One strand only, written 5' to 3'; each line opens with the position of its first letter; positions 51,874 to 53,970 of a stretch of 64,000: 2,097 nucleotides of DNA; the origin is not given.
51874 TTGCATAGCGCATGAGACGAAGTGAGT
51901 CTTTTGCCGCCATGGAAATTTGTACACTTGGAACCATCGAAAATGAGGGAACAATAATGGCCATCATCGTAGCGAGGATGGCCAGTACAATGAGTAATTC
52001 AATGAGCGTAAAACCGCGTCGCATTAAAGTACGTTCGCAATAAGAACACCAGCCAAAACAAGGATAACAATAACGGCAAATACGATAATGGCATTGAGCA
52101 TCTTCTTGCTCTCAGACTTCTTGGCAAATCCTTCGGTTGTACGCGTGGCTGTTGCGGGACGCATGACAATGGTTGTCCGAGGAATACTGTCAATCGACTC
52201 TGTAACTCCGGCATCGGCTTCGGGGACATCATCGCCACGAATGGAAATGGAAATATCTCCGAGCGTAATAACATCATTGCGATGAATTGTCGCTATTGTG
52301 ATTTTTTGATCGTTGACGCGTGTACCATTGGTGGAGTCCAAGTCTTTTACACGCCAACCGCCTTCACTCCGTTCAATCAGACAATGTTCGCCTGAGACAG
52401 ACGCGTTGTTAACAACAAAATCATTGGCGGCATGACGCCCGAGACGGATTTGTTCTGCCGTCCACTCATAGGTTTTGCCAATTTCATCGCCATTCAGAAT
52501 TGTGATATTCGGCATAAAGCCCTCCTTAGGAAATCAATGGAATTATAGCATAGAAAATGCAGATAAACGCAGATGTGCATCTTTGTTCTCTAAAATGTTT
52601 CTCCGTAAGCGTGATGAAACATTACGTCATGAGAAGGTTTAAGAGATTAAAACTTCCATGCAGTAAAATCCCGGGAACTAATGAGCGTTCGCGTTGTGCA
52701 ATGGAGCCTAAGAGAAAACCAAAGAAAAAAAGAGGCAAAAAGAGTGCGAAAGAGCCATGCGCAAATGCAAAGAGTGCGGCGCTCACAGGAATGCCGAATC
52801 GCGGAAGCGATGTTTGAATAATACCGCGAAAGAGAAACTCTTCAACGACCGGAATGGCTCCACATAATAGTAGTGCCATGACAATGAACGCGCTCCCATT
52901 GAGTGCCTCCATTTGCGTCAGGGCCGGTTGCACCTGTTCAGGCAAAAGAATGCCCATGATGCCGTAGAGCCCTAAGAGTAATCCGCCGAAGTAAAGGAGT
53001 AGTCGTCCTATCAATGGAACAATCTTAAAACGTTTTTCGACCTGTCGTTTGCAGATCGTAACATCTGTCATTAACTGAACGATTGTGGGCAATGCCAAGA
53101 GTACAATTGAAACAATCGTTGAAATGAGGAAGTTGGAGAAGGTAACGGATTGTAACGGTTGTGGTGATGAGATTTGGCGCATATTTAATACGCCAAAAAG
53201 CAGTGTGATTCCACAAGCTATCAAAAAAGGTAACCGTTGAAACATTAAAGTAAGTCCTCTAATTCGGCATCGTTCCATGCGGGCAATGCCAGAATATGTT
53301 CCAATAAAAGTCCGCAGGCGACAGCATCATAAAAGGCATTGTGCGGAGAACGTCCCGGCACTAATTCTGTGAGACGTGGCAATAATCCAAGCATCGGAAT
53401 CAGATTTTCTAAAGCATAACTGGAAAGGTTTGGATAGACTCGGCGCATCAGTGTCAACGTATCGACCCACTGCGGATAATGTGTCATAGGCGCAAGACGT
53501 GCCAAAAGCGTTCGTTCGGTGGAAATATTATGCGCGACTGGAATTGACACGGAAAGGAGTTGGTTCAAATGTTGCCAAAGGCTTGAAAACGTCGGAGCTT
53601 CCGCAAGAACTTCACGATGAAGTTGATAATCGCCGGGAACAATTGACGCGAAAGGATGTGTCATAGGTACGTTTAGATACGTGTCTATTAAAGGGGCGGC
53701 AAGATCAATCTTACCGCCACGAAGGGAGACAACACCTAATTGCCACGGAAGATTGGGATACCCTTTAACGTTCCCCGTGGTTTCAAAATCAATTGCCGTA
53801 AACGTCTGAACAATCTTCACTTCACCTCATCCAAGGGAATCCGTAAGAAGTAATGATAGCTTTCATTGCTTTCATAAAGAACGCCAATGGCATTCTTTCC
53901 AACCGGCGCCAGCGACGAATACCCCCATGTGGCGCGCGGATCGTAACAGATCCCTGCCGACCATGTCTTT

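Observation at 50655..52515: Translationally coupled trio: tail-anchored FHA protein, pseudopilin and SWIM zinc-finger protein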

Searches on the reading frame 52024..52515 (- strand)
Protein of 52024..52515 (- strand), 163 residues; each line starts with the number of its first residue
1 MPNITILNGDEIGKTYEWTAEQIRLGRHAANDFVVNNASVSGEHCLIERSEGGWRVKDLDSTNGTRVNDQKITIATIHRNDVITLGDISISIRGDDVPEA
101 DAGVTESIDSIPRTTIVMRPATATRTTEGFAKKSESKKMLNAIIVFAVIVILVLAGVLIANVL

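Call 3: search_protein_families(library=pfam, proteins=[window:52024-52515:-], max_evalue=0.1)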
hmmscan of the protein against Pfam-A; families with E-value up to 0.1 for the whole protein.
window:52024-52515:- (163 aa): 3 families
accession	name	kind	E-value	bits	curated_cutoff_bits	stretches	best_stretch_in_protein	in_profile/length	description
PF00498.31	FHA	-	4.5e-18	65.9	20.7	1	23-86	1-67/67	FHA domain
PF16697.10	Yop-YscD_cpl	-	1e-16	61.4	33.2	1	6-91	2-89/94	Inner membrane component of T3SS, cytoplasmic domain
PF09480.15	PrgH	-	0.014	15.1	25.8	1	67-158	73-146/373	Type III secretion system protein PrgH-EprH (PrgH)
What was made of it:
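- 52024..52515 (-): Gene 1: tail-anchored FHA protein, 163 aa. FHA domain aa 1-95, conserved linker, C-terminal transmembrane helix. Pfam FHA E 4.5e-18 and Yop-YscD_cpl 1e-16 (call 3).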

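Call 4: search_protein_families(library=ncbifam, proteins=[window:52024-52515:-], max_evalue=0.1)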
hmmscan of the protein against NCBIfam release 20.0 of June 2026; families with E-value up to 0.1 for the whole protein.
window:52024-52515:- (163 aa): 7 families
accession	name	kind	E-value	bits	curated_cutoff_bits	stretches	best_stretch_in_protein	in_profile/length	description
NF049868.1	FhaB_Rv0019c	equivalog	1.9e-15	57.3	125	1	3-86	68-152/158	FHA domain-containing protein FhaB/FipA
NF033760.1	gliding_GltG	equivalog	4.6e-11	42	650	1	5-127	8-129/650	adventurous gliding motility protein GltG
TIGR03354.1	VI_FHA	hypoth_equivalog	5.5e-10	39.6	120.25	1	15-101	18-104/420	type VI secretion system-associated FHA domain protein TagH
NF052573.1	HisKinEspAMyxo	equivalog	3.9e-09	35.1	1400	1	11-89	36-115/755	serine histidine kinase EspA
NF041660.2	oxygluDhInhib_OdhI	equivalog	6.3e-09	35.8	200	1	9-88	44-123/130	oxoglutarate dehydrogenase inhibitor Odhl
NF052403.1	ESX1TransRegEspM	equivalog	4e-05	22.7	550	1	7-87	15-94/367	ESX-1 type VII secretion system transcriptional regulator EspM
NF045993.1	MAG0130_MAG3770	subfamily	0.096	12.6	85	0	127-160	7-40/140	MAG0130/MAG3770 family membrane protein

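Call 45: search_protein_families(library=padloc, proteins=[window:52024-52515:-], max_evalue=0.01)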
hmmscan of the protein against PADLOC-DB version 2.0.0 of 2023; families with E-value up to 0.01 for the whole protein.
window:52024-52515:- (163 aa): 0 families

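Call 59: find_related_loci(query=A3, collection=metagenome_contigs, flank=5000)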
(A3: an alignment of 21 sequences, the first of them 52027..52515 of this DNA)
Query A3 (163 aa) in metagenome_contigs; peptide patterns used: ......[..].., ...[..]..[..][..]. (x = any residue, [..] = any of these).
46 stretches matched a pattern; 28 encode a relative of the query (tblastn E <= 1e-3); 28 distinct loci.
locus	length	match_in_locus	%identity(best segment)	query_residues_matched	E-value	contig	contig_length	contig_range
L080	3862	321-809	67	1-163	9e-76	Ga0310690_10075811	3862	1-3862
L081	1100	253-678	78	1-141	2e-80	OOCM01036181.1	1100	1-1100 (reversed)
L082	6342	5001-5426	76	1-141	1e-73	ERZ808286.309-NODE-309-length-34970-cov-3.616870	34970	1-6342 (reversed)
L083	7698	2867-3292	76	1-141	1e-73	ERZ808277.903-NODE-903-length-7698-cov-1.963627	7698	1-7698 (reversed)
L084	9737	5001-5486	67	1-158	1e-71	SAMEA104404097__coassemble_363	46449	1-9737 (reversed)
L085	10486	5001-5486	67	1-158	1e-71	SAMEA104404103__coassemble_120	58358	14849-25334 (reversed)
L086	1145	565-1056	64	1-163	1e-73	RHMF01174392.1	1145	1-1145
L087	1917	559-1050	62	1-163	5e-67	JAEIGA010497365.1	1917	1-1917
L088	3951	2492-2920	66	1-141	5e-61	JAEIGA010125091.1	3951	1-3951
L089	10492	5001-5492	63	1-163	3e-66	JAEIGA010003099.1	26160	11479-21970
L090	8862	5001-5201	42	24-90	8e-15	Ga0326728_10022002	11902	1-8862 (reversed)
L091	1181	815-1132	37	1-104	2e-14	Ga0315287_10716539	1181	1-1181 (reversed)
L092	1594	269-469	43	24-90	3e-14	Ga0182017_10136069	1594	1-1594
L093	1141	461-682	42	25-98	8e-14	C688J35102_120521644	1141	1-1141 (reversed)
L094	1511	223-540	37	7-104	1e-12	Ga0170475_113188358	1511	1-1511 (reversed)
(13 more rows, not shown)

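Call 77: search_solved_structures(query=A3, max_evalue=0.001, show_alignments=1)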
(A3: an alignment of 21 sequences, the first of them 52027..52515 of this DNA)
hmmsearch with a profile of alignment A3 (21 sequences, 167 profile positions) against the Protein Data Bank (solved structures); distinct sequences matched with E-value up to 0.001: 22.
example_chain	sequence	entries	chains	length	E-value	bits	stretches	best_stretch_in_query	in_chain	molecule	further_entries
6cah_A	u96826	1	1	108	4.9e-13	52.3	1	21-92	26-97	ABC transporter ATP-binding/permease protein Rv1747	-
2fez_A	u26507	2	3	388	5.3e-09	39.1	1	12-88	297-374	Probable regulatory protein embR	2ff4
1uht_A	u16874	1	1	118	6.2e-09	38.9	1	7-89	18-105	expressed protein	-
3po8_A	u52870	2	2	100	2.7e-07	33.6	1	8-93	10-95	Putative uncharacterized protein TB39.8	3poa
2lc1_A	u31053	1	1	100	3.5e-07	33.2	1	8-93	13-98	Putative uncharacterized protein TB39.8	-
6hc1_A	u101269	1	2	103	8.6e-07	31.9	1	2-90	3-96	GGDEF domain protein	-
6hc0_B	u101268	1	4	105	1e-06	31.7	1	2-90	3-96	GGDEF domain protein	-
3oun_A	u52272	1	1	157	2e-06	30.8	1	9-93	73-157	Putative uncharacterized protein TB39.8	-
3gqs_A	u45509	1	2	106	4.5e-06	29.6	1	4-87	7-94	Adenylate cyclase-like protein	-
6hbz_A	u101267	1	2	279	7.4e-06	28.9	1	2-91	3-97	GGDEF domain protein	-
1mzk_A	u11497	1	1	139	4.3e-05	26.4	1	22-74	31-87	KINASE ASSOCIATED PROTEIN PHOSPHATASE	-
6i2q_B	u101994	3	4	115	0.00012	25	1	8-91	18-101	Glycogen accumulation regulator GarA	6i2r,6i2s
8p5r_G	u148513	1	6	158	0.00017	24.5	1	8-91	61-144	Glycogen accumulation regulator GarA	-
5a8i_A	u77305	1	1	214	0.0002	24.3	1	23-87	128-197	ARNA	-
2kkl_A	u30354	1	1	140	0.00023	24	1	9-92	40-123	Uncharacterized protein Mb1858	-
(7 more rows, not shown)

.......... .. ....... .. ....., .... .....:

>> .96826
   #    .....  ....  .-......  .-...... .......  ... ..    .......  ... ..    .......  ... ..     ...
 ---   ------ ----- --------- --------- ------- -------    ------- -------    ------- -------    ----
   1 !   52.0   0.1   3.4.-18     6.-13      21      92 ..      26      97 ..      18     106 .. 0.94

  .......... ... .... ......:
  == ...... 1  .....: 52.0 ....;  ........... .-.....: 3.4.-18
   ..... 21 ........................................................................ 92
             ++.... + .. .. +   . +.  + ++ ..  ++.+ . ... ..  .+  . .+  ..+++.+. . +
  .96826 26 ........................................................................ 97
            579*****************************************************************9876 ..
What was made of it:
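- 52024..52515 (-): Closest solved relatives are mycobacterial pThr-binding FHA domains: Rv1747, EmbR, FhaA, GarA (call 77).
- Its closest solved relatives are kinase-pathway FHA domains (call 77).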

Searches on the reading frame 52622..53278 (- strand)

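Call 3: search_protein_families(library=pfam, proteins=[window:52622-53278:-], max_evalue=0.1)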
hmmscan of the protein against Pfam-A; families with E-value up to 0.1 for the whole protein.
window:52622-53278:- (218 aa): 2 families
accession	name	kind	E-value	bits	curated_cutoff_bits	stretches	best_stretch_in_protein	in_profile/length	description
PF02517.21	Rce1-like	-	1.1e-15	58.1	22.4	1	130-213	3-93/93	Type II CAAX prenyl endopeptidase Rce1-like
PF24358.1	ABCC10_N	-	0.015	15.2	26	1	26-139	48-161/200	ABCC10 N-terminal domain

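Call 4: search_protein_families(library=ncbifam, proteins=[window:52622-53278:-], max_evalue=0.1)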
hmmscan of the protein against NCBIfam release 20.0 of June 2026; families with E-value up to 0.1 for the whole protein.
window:52622-53278:- (218 aa): 7 families
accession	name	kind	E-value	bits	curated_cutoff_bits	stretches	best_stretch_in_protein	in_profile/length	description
NF041647.1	ABC_perm_CPBP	equivalog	5.6e-16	58.4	435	1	39-217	441-633/636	ABC transporter permease subunit/CPBP intramembrane protease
NF040589.1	CPBP_Synerg_MrtS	equivalog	4.8e-08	33.4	130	1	132-212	72-161/170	Synerg-CTERM system glutamic-type intramembrane protease MrtS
NF033192.3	CPBP_JDVT_MrtJ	equivalog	1.2e-05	25.9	75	1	138-216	4-97/98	JDVT-CTERM system glutamic-type intramembrane protease MrtJ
NF040914.1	Mrt_core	domain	0.0018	18.3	100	1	163-216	47-103/108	myxosortase family intramembrane protease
NF046050.1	CPBP_fam_MroQ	equivalog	0.0019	17.7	270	1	31-211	27-217/243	intramembrane glutamic endopeptidase MroQ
NF045739.1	MPN157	domain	0.0039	17.2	150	1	77-139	16-76/141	MPN157 family protein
TIGR03008.1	pepcterm_CAAX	equivalog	0.0095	15.8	81.05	1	14-212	4-207/222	CAAX prenyl protease-related protein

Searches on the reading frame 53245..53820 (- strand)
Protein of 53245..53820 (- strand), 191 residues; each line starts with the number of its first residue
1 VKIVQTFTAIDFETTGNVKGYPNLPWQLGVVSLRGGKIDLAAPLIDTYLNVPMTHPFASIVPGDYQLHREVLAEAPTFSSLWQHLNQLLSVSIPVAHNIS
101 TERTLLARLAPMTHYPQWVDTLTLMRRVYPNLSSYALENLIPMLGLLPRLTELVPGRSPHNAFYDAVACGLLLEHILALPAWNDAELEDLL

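Call 3: search_protein_families(library=pfam, proteins=[window:53245-53820:-], max_evalue=0.1)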
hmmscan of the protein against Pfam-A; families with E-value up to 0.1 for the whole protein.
window:53245-53820:- (191 aa): 1 family
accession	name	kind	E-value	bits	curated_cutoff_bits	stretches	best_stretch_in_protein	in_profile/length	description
PF00929.31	RNase_T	-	4.8e-07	30.9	24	1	9-169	2-160/164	Exonuclease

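Call 4: search_protein_families(library=ncbifam, proteins=[window:53245-53820:-], max_evalue=0.1)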
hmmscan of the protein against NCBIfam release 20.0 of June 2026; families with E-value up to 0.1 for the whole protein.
window:53245-53820:- (191 aa): 17 families
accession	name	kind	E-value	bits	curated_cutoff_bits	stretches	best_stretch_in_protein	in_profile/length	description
TIGR01407.1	dinG_rel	hypoth_equivalog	9.6e-12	43.9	547.7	1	7-173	2-158/889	putative DnaQ family exonuclease/DinG family helicase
NF005981.0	PRK08074.1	equivalog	2.5e-10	39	789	1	5-177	3-166/931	ATP-dependent DNA helicase DinG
NF004844.0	PRK06195.1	equivalog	7e-10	38.8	373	1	7-173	3-157/309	DNA polymerase III subunit epsilon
NF005906.0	PRK07883.1-4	equivalog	6.9e-09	34.6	495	1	6-177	7-168/563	DEDD exonuclease domain-containing protein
NF005937.0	PRK07983.1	equivalog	5.7e-08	32.2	202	1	31-189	10-163/220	exodeoxyribonuclease X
NF005569.0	PRK07246.1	equivalog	9.3e-08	30.8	794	1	4-173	6-163/820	bifunctional DnaQ family exonuclease/ATP-dependent helicase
TIGR01405.1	polC_Gram_pos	equivalog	1.3e-07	29.7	1043.45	1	5-173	189-347/1211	DNA polymerase III subunit alpha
NF001688.0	PRK00448.1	equivalog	7.8e-07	27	873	1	5-177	423-585/1445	PolC-type DNA polymerase III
NF004719.0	PRK06063.1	equivalog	2.4e-06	26.7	389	1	52-181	59-181/331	DEDDh family exonuclease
NF006316.0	PRK08517.1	equivalog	5.3e-05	22.7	247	1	5-177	70-230/270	3'-5' exonuclease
NF006602.0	PRK09146.1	subfamily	6.5e-05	22.4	266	1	7-175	49-222/239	3'-5' exonuclease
NF005907.0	PRK07883.1-5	equivalog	8.1e-05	21.2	454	1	6-129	29-150/584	DEDD exonuclease domain-containing protein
NF005289.0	PRK06807.1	equivalog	0.00031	20.1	335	1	3-172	6-164/313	3'-5' exonuclease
NF005905.0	PRK07883.1-3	equivalog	0.0019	16.9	508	1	6-131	25-148/581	DEDD exonuclease domain-containing protein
NF005904.0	PRK07883.1-2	equivalog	0.002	16.5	969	1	5-129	30-152/584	DEDD exonuclease domain-containing protein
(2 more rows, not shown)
